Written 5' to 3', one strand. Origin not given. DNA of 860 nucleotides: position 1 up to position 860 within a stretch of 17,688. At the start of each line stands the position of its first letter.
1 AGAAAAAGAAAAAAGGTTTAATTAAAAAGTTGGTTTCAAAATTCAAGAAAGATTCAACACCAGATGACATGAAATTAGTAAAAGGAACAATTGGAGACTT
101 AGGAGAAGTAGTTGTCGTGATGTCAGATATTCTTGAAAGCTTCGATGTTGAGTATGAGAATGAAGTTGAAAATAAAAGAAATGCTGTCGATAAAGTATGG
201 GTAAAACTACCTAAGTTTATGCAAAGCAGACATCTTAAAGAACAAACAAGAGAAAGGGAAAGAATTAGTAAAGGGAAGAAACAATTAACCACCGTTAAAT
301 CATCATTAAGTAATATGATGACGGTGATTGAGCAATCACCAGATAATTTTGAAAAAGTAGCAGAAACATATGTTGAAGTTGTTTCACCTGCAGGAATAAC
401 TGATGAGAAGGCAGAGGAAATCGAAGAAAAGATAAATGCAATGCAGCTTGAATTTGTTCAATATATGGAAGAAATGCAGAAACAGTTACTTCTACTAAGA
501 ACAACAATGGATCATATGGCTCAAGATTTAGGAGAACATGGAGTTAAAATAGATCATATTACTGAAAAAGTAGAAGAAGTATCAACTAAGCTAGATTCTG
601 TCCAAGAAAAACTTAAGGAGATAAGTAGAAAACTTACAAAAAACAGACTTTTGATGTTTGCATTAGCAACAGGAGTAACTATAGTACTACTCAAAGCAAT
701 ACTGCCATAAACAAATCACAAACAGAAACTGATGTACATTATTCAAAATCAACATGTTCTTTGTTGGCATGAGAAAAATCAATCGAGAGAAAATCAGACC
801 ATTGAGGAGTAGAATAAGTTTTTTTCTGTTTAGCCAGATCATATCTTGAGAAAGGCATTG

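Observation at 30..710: Tail-anchored protein with a complete 16-layer SNARE-like heptad register and His at the zero layer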

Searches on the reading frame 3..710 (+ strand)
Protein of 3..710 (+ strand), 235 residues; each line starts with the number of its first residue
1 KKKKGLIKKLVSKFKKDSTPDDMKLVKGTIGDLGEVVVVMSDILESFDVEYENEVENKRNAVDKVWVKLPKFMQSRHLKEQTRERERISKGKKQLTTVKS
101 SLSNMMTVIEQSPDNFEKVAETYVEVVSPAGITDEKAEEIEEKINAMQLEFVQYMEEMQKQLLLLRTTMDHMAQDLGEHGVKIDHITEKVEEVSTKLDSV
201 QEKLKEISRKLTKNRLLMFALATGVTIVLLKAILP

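Call 4: search_protein_families(library=pfam, proteins=[window:3-710:+], max_evalue=10)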
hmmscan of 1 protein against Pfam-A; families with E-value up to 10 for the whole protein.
window:3-710:+ (235 aa): 59 families (the best 25 are shown)
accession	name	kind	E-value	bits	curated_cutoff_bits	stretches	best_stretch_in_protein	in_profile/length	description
PF05791.16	Bacillus_HBL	-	6.2e-05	23.3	29.1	1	92-213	60-176/177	Bacillus haemolytic enterotoxin (HBL)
PF05739.25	SNARE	-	9e-05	22.8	26.8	1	183-228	3-48/53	SNARE domain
PF06419.17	COG6_N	-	0.00083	19.9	27.4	2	139-210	19-90/114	Conserved oligomeric complex COG6, N-terminal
PF10498.14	IFT57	-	0.002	17.6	40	1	135-215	236-316/360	Intra-flagellar transport protein 57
PF14712.11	Snapin_Pallidin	-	0.0031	18.4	29.6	1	143-207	24-88/89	Snapin/Pallidin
PF25450.1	Rab11-FIP3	-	0.0037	18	31.9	2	77-160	34-114/125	Rab11-FIP3-like domain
PF20411.3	DUF6697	-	0.0049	17.2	23.9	1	62-163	90-175/177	Domain of unknown function (DUF6697)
PF21773.2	ODAD1_CC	-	0.0066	16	27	1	135-213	198-276/287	ODAD1 central coiled coil region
PF05531.17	NPV_P10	-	0.0083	17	29.8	1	186-212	9-35/75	Nucleopolyhedrovirus P10 protein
PF06160.17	EzrA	-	0.017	13.9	39.6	2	106-215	52-156/557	Septation ring formation regulator, EzrA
PF05377.16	FlaC_arch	-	0.021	15.6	27.8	2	182-213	1-32/55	Flagella accessory protein C (FlaC)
PF04244.19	DPRP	-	0.022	15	22.1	1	150-219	32-98/224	Deoxyribodipyrimidine photo-lyase-related protein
PF13747.11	DUF4164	-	0.024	15.5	27.2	1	147-207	26-86/89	Domain of unknown function (DUF4164)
PF19111.5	DUF5798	-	0.031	14.9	27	1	182-223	23-64/89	Family of unknown function (DUF5798)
PF09325.15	Vps5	-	0.053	13.5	27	1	150-213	132-195/236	Vps5 C terminal like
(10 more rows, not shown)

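Call 6: search_solved_structures(query=window:3-710:+, max_evalue=10, show_alignments=3)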
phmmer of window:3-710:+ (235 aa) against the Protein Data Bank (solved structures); distinct sequences matched with E-value up to 10: 12.
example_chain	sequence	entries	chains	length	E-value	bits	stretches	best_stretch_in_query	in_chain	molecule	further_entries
8a3k_UNK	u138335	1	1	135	0.00018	24.7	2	146-208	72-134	sc-apCC-4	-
3g6b_A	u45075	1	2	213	0.0078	19.4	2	145-223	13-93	Methyl-accepting chemotaxis protein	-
8qae_A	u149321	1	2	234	0.014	18.6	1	80-209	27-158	sc-apCC-6-SLLA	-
3g67_A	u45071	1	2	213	0.018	18.2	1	145-223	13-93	Methyl-accepting chemotaxis protein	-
6wc3_A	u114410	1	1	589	0.051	16.7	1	7-100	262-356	Protein transport protein TIP20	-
9r1j_A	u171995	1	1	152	0.12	15.5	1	103-201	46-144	sc-apCC-4-NR-1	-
9r1k_A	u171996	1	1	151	0.24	14.6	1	146-209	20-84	sc-apCC-4-A7F-1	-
9r1m_A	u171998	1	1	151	0.25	14.5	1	112-192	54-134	sc-apCC-4-LMF-1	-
9r1n_A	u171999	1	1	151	0.27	14.4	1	146-209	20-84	sc-apCC-4-DPH-2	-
2nps_D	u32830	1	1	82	0.49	13.5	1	156-212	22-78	Syntaxin-6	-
8qad_A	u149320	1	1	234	3.4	10.8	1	147-211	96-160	sc-apCC-6-LLIA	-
6mdm_H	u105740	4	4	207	6.1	10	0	155-212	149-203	Synaptosomal-associated protein 25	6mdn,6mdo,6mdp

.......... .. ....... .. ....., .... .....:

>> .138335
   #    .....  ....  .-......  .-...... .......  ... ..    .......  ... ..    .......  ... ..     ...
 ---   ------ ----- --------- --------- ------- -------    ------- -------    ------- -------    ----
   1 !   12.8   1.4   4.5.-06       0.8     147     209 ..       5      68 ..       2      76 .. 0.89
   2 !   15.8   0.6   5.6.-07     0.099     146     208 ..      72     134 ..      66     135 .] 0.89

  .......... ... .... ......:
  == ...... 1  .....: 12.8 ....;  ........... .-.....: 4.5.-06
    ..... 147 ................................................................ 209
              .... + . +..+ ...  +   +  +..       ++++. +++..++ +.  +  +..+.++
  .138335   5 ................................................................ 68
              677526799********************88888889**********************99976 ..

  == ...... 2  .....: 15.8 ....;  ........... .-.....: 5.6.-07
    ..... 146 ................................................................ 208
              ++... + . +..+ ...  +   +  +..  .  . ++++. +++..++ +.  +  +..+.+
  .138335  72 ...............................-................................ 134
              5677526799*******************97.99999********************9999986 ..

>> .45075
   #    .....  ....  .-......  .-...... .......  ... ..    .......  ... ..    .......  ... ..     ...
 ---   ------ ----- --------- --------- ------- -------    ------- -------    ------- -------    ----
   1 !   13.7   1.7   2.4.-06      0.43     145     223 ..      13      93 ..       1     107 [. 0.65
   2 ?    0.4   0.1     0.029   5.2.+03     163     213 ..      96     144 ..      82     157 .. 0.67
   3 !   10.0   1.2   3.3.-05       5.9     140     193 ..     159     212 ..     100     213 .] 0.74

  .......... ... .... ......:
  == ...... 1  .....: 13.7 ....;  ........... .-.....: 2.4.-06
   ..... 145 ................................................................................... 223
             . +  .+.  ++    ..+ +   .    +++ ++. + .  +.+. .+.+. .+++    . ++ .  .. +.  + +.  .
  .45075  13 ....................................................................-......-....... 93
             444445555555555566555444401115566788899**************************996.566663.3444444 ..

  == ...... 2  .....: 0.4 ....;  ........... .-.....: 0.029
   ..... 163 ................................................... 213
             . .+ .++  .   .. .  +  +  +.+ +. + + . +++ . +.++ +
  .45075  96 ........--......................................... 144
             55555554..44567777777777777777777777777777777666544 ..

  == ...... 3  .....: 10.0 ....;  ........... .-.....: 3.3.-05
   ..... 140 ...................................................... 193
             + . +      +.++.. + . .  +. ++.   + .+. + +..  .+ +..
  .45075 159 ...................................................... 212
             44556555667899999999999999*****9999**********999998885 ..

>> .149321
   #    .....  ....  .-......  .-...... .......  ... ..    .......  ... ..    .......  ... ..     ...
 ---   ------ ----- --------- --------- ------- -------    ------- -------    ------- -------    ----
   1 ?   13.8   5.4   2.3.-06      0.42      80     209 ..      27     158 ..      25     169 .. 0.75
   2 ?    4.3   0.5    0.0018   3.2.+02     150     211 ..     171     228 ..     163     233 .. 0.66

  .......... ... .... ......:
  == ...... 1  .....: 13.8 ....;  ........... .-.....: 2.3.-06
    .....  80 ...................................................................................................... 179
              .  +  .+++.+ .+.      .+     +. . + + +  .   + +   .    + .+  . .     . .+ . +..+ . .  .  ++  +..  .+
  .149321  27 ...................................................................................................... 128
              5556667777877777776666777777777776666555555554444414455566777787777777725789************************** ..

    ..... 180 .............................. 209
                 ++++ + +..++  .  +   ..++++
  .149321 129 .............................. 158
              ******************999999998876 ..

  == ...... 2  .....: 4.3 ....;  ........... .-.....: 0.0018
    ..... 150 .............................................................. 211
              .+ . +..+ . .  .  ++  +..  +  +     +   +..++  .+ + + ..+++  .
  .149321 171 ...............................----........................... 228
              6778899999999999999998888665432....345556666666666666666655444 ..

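Call 7: find_homologous_proteins(query=window:3-710:+, max_evalue=0.01)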
Query window:3-710:+ (235 aa): 4 proteins with E <= 0.01 among 505 candidates.
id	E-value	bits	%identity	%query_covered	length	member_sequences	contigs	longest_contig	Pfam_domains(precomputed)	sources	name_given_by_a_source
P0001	1.1e-139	481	100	100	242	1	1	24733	-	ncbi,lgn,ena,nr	ncbi:MAG: hypothetical protein KAR35_11890 [Candidatus Heimdallarchaeota archaeon]|nr:hypothetical p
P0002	6.7e-125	433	89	95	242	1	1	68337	-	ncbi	ncbi:MAG: hypothetical protein ACTSYA_12665 [Candidatus Kariarchaeaceae archaeon]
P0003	1.1e-118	412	83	98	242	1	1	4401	-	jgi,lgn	jgi:chromosome segregation ATPase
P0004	1.2e-53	200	78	52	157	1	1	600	-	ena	-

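Call 18: search_protein_representatives(protein=P0001)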
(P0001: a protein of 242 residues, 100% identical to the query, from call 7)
Query: 242 residues. Proteins with E-value up to 0.001 (for the whole library): 26; up to 1e-10: 18; up to 1e-30: 4. The best 26 are listed.
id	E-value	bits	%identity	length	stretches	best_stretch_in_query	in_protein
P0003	6.3e-123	424.8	84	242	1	1-240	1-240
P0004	4.1e-54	200.0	74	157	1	112-241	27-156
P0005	4.3e-33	131.4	36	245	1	3-240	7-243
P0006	8.7e-31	123.8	32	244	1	5-240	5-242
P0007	1.1e-27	113.6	32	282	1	5-240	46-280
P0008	1.3e-27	113.4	33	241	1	4-238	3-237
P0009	6.3e-27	111.2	35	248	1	8-237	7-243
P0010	9.1e-25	104.2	32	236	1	26-240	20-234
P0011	2.7e-23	99.3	31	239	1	13-237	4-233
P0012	1.5e-22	96.9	30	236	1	14-239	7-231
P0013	3.8e-22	95.6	83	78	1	1-64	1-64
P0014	1.3e-20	90.6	29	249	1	4-236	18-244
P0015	1.7e-16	77.2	24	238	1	11-235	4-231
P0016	3.2e-16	76.3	29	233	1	16-233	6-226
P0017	3.2e-16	76.2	24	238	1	13-237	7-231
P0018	8.4e-16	74.9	27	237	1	15-241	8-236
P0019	6.3e-14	68.7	24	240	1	14-241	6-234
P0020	2.7e-13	66.7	28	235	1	15-235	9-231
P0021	1.2e-08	51.5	25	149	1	99-240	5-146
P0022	4.2e-07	46.4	23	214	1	37-238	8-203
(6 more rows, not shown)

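Call 20: search_protein_families(library=pfam, alignment_id=A2, max_evalue=0.01)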
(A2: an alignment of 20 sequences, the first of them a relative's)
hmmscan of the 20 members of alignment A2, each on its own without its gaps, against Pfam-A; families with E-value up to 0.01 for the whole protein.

A. member 1, P0001 (242 aa): 7 families
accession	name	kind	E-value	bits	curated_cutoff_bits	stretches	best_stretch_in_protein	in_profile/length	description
PF05791.16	Bacillus_HBL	-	5.8e-05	23.4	29.1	1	99-220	60-176/177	Bacillus haemolytic enterotoxin (HBL)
PF05739.25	SNARE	-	0.00036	20.9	26.8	1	190-235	3-48/53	SNARE domain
PF10498.14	IFT57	-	0.0022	17.5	40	1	142-222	236-316/360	Intra-flagellar transport protein 57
PF14712.11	Snapin_Pallidin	-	0.0032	18.3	29.6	1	150-214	24-88/89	Snapin/Pallidin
PF20411.3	DUF6697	-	0.005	17.2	23.9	1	69-170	90-175/177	Domain of unknown function (DUF6697)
PF25450.1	Rab11-FIP3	-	0.0055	17.4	31.9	0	84-167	34-114/125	Rab11-FIP3-like domain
PF21773.2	ODAD1_CC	-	0.0064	16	27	1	142-220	198-276/287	ODAD1 central coiled coil region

B. families by the number of members that match (of 20 scanned): 78 families (the first 25 are shown)
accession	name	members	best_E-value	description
PF05739.25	SNARE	10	4.8e-05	SNARE domain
PF04513.17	Baculo_PEP_C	8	3.5e-05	Baculovirus polyhedron envelope protein, PEP, C terminus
PF05531.17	NPV_P10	7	3.9e-05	Nucleopolyhedrovirus P10 protein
PF12352.13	V-SNARE_C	7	7.5e-05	Snare region anchored in the vesicle membrane C-terminus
PF06419.17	COG6_N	5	2.1e-05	Conserved oligomeric complex COG6, N-terminal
PF06013.18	WXG100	5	0.0015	Proteins of 100 residues with WXG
PF07889.17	DUF1664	4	1.4e-05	Protein of unknown function (DUF1664)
PF02601.20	Exonuc_VII_L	4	0.00014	Exonuclease VII, large subunit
PF21773.2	ODAD1_CC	4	0.00051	ODAD1 central coiled coil region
PF10498.14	IFT57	4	0.00096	Intra-flagellar transport protein 57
PF00957.27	Synaptobrevin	4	0.0012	Synaptobrevin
PF04108.17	ATG17_like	4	0.0034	Autophagy protein ATG17-like domain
PF10779.14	XhlA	3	0.00014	Haemolysin XhlA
PF23991.1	DUF7310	3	0.00017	Coiled-coil region of unknown function (DUF7310)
PF04912.19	Dynamitin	3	0.0005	Dynamitin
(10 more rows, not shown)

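Call 21: search_solved_structures(query=A2, max_evalue=1, show_alignments=4)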
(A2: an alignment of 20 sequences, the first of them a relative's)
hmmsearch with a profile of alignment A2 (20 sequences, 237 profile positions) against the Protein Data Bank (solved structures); distinct sequences matched with E-value up to 1: 112 (the best 60 are shown).
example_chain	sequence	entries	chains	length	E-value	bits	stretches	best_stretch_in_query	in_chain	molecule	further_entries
8a3k_UNK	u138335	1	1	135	8.7e-08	35.1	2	151-211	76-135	sc-apCC-4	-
9y5f_B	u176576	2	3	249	3.2e-05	26.7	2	151-208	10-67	sc-t-SNARE-5.s.8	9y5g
6gao_A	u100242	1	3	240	6.2e-05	25.8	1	156-215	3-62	Outer capsid protein sigma-1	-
8qae_A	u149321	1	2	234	0.00045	23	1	105-217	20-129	sc-apCC-6-SLLA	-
1gl2_B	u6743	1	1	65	0.00096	21.9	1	156-207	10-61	SYNTAXIN 7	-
4iyp_A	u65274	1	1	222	0.0015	21.2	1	69-151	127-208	Immunoglobulin-binding protein 1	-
2nps_D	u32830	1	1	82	0.0022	20.7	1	155-215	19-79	Syntaxin-6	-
9y5h_B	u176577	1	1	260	0.0031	20.2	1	80-204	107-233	sc-t-SNARE-diff-#3.3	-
8qox_B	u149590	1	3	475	0.0055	19.4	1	129-236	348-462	Conserved membrane protein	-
3zmf_A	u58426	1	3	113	0.0068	19.1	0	181-211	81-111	GENERAL CONTROL PROTEIN GCN4, PUTATIVE INNER MEMBRANE PROTEIN, GENERAL CONTROL PROTEIN GCN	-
9r1m_A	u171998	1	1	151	0.0078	18.9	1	145-211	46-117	sc-apCC-4-LMF-1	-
9r1n_A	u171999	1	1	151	0.0091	18.7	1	151-211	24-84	sc-apCC-4-DPH-2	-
8qaf_A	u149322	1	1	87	0.011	18.4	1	151-211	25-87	sc-apCC-8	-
6gaj_A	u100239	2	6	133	0.012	18.3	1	136-229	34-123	Outer capsid protein sigma-1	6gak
2nps_B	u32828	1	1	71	0.016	17.9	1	156-208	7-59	Syntaxin 13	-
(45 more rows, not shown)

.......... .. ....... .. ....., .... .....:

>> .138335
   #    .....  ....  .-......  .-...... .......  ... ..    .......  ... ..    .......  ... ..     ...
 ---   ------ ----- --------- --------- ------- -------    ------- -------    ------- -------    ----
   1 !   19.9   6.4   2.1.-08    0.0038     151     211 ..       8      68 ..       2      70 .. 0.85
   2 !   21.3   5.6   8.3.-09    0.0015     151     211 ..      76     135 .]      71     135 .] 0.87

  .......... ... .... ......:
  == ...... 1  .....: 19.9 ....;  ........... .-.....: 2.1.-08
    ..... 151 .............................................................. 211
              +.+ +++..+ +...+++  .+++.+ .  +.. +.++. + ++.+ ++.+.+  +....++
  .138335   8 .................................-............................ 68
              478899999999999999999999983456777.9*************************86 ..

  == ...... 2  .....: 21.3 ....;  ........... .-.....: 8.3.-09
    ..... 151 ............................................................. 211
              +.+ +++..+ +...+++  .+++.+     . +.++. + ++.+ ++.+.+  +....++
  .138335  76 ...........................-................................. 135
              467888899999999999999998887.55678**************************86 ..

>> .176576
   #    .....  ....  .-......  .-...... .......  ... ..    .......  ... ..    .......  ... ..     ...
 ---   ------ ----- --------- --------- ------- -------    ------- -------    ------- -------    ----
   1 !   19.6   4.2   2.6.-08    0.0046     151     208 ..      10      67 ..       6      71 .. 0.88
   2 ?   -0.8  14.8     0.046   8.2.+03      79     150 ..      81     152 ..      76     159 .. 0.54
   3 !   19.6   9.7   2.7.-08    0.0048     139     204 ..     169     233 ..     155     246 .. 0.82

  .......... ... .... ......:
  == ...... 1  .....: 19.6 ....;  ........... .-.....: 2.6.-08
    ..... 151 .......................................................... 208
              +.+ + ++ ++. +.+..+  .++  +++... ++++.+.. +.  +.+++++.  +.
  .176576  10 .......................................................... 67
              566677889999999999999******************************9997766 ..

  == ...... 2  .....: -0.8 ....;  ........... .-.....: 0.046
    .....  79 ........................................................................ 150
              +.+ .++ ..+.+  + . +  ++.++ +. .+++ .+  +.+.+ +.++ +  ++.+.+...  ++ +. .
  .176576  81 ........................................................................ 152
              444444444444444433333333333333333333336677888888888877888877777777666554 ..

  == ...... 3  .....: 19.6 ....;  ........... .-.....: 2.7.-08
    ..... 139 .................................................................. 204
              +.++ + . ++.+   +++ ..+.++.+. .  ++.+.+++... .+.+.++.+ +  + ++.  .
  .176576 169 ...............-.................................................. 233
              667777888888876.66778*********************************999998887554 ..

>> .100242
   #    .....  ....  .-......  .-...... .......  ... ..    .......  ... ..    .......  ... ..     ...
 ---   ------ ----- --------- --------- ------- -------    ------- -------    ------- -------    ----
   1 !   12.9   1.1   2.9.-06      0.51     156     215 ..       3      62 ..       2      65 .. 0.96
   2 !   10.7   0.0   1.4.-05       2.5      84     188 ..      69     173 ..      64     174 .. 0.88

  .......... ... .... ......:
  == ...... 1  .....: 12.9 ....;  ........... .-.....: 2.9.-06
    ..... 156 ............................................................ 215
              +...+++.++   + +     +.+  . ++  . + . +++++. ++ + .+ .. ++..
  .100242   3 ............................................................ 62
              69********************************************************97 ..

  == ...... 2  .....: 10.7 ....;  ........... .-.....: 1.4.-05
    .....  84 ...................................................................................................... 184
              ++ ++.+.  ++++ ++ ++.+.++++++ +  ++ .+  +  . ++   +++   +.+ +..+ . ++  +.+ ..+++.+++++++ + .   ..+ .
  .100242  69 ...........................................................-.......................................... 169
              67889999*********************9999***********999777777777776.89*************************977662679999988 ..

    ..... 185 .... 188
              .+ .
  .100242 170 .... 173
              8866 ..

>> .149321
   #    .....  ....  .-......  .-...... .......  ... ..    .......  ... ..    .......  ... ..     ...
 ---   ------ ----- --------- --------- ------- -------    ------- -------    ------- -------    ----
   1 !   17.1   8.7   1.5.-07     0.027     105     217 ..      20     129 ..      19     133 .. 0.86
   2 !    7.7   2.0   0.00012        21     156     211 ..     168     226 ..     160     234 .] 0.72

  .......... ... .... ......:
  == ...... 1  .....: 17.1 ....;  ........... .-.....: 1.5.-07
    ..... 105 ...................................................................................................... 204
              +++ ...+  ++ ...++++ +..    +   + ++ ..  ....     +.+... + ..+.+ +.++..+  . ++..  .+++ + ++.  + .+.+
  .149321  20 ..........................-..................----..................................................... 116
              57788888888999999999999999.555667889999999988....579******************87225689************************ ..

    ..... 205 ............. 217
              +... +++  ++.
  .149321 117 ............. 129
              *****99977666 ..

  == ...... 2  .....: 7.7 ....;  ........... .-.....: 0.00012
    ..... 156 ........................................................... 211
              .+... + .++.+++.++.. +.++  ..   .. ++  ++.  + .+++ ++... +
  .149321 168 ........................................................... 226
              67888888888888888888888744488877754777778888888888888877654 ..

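Call 22: list_cluster_members(proteins=[P0005, P0006, P0007, P0008, P0009, P0010, P0011, P0012, P0014, P0015])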
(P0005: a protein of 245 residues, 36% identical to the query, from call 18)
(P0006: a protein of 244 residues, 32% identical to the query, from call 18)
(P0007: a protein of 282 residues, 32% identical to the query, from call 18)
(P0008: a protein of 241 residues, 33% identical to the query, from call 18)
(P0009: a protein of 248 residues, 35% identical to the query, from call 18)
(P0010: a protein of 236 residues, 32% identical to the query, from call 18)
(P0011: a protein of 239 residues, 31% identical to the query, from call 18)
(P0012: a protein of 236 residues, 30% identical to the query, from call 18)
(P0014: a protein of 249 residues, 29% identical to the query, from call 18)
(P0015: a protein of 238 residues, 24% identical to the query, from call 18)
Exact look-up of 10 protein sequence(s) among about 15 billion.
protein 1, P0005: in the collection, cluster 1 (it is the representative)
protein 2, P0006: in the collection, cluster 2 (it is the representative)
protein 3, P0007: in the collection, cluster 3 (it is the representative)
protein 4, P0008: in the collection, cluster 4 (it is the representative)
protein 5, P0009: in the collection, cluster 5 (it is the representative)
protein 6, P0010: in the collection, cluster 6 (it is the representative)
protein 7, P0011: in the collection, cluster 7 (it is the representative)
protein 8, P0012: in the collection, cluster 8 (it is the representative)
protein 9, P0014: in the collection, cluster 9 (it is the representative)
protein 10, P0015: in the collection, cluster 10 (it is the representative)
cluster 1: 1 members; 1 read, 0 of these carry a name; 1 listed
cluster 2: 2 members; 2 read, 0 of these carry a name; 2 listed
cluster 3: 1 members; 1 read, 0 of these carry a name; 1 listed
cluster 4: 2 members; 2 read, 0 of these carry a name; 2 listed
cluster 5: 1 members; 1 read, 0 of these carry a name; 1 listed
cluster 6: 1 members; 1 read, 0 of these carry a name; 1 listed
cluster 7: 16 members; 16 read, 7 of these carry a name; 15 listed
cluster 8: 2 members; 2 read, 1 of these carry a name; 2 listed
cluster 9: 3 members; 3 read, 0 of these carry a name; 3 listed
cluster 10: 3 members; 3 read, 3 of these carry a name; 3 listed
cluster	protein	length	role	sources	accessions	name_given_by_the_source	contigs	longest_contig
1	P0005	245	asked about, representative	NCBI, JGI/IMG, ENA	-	-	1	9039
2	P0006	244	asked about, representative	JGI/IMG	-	-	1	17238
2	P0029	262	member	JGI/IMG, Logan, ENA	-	-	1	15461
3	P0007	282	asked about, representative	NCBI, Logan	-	-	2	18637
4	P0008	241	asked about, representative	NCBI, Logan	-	-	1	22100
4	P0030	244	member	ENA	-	-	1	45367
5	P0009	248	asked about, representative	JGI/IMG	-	-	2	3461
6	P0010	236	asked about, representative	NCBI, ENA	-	-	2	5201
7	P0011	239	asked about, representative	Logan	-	-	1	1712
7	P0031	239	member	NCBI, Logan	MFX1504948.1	MAG: hypothetical protein ACFFDC_02435 [Promethearchaeota archaeon]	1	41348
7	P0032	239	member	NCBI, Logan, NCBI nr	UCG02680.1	MAG: hypothetical protein JSW11_01555 [Candidatus Heimdallarchaeota archaeon]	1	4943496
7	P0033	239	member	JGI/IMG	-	DNA repair exonuclease SbcCD ATPase subunit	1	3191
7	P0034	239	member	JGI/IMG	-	DNA repair exonuclease SbcCD ATPase subunit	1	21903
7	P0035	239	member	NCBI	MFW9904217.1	MAG: hypothetical protein ACFFFH_07795 [Candidatus Thorarchaeota archaeon]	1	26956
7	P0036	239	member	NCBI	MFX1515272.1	MAG: hypothetical protein ACFFC6_03120 [Promethearchaeota archaeon]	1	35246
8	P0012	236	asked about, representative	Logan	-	-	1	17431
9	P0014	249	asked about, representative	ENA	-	-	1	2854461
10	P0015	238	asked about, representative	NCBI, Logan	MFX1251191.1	MAG: hypothetical protein ACFFCZ_06255 [Promethearchaeota archaeon]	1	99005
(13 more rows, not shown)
